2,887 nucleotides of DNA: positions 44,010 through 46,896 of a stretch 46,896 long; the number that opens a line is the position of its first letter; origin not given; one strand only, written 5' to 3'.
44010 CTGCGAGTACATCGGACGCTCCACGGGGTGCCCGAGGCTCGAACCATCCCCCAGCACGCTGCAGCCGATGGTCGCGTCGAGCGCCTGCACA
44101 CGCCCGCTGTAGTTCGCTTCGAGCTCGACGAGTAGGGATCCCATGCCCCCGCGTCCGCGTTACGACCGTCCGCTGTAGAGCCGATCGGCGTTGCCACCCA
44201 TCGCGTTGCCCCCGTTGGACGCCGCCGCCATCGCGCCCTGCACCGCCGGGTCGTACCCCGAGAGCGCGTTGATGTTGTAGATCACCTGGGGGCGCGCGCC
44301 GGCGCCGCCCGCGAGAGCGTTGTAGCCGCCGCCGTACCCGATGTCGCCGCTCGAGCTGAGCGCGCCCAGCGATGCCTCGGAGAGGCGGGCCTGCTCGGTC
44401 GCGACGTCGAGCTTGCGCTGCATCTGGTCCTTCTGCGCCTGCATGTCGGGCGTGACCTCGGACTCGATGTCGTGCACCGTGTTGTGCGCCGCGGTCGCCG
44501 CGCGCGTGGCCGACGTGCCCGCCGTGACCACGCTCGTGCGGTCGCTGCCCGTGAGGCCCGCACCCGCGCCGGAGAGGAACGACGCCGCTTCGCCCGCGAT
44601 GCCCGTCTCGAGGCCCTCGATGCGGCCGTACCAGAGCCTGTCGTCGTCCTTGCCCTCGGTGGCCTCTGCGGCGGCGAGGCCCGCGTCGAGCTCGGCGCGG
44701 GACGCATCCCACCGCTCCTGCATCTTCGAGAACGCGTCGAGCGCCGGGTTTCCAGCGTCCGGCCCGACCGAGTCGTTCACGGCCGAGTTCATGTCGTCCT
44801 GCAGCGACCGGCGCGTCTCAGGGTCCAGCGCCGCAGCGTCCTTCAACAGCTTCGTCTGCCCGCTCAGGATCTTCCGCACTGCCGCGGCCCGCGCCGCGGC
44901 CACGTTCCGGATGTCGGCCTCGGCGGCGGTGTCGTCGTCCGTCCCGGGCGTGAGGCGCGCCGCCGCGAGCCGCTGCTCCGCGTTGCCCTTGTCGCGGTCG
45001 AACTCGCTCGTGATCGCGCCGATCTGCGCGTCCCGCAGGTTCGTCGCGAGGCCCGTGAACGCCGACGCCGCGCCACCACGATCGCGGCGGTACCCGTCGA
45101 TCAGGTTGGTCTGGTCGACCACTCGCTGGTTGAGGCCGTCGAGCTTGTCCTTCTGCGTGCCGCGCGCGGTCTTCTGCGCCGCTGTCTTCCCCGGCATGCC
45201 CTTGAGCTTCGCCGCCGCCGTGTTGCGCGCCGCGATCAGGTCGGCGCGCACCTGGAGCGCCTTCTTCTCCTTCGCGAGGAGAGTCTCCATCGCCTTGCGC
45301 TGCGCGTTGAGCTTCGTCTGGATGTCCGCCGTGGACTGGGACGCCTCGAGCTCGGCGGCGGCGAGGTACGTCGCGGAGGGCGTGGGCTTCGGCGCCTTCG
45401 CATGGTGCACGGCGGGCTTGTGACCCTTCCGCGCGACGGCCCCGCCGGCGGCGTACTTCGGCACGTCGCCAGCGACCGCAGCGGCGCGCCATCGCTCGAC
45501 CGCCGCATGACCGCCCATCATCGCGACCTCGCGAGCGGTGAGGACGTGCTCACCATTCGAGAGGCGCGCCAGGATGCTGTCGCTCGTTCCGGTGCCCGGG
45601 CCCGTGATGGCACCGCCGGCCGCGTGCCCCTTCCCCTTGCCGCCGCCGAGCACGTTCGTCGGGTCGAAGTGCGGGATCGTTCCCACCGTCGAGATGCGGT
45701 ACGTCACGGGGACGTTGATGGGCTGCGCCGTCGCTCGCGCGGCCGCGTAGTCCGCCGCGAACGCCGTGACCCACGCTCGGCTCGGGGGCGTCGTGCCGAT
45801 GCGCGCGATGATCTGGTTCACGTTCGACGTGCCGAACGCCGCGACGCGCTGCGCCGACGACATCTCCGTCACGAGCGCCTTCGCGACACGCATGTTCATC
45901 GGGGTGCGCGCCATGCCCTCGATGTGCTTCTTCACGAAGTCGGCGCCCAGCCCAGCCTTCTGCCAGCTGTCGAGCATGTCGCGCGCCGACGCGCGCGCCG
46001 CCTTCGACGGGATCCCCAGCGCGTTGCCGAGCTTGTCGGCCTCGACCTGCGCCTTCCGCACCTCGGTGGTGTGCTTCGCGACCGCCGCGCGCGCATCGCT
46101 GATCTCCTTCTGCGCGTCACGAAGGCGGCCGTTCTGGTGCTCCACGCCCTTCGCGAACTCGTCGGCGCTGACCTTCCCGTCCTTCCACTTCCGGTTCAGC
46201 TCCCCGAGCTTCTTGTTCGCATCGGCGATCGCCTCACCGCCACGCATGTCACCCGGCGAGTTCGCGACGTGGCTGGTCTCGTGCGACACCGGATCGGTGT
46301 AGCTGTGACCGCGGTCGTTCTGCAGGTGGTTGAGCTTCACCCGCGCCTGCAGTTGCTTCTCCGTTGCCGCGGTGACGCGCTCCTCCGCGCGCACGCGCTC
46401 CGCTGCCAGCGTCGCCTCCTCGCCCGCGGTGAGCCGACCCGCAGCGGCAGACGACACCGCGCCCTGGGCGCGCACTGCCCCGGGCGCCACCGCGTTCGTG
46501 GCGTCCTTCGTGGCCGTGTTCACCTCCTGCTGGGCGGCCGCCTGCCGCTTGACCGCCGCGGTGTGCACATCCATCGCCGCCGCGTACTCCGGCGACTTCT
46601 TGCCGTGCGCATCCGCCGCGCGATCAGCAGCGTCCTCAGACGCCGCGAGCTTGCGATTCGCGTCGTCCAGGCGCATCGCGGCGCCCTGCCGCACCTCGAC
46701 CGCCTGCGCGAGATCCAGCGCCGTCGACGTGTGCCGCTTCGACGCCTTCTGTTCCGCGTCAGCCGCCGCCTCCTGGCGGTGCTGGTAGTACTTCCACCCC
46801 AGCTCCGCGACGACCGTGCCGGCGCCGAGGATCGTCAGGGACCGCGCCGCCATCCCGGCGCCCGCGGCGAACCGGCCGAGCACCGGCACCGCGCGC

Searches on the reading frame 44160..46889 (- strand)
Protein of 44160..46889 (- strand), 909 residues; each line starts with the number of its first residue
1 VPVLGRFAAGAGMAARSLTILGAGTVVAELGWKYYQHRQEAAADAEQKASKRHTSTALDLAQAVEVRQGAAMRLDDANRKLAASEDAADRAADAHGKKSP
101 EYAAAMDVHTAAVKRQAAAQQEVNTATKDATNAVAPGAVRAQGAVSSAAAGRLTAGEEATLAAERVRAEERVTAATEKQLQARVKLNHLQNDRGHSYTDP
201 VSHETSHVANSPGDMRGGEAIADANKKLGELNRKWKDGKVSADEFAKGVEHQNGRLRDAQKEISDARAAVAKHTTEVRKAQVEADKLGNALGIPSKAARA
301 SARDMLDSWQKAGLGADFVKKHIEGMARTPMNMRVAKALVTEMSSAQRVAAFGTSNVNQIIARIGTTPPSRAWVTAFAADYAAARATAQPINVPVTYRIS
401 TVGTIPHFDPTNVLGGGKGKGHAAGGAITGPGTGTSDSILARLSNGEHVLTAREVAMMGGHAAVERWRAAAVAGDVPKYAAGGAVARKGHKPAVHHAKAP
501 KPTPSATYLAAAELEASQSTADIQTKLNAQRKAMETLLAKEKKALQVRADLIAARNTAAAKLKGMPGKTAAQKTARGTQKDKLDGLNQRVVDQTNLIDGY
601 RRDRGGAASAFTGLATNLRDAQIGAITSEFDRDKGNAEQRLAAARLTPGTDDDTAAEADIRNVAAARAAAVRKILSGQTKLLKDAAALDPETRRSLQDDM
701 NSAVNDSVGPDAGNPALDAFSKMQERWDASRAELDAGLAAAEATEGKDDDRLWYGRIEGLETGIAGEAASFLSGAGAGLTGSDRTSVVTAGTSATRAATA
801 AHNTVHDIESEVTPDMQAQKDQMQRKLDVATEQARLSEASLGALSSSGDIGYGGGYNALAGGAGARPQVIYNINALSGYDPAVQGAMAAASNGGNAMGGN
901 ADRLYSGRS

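Call 56: search_protein_families(library=phrogs, proteins=[window:44160-46889:-], max_evalue=0.001)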
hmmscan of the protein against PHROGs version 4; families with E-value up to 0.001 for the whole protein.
window:44160-46889:- (909 aa): 5 families
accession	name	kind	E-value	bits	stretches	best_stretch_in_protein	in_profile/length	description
phrog_5448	-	tail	2.3e-13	49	1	422-490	2283-2361/3103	tail length tape measure protein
phrog_971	-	lysis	1.6e-10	41.3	1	413-844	787-1134/1338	endolysin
phrog_934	-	tail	1.6e-09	36.7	1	412-486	1598-1672/1988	tail length tape measure protein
phrog_6090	-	tail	6.1e-09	35.1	1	421-491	1096-1166/1853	tail length tape measure protein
phrog_37298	-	unknown function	2.7e-06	26.7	1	419-459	981-1021/1088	-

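Call 57: search_protein_families(library=pfam, proteins=[window:44160-46889:-], max_evalue=0.01)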
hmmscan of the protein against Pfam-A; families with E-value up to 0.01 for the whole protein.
window:44160-46889:- (909 aa): 0 families
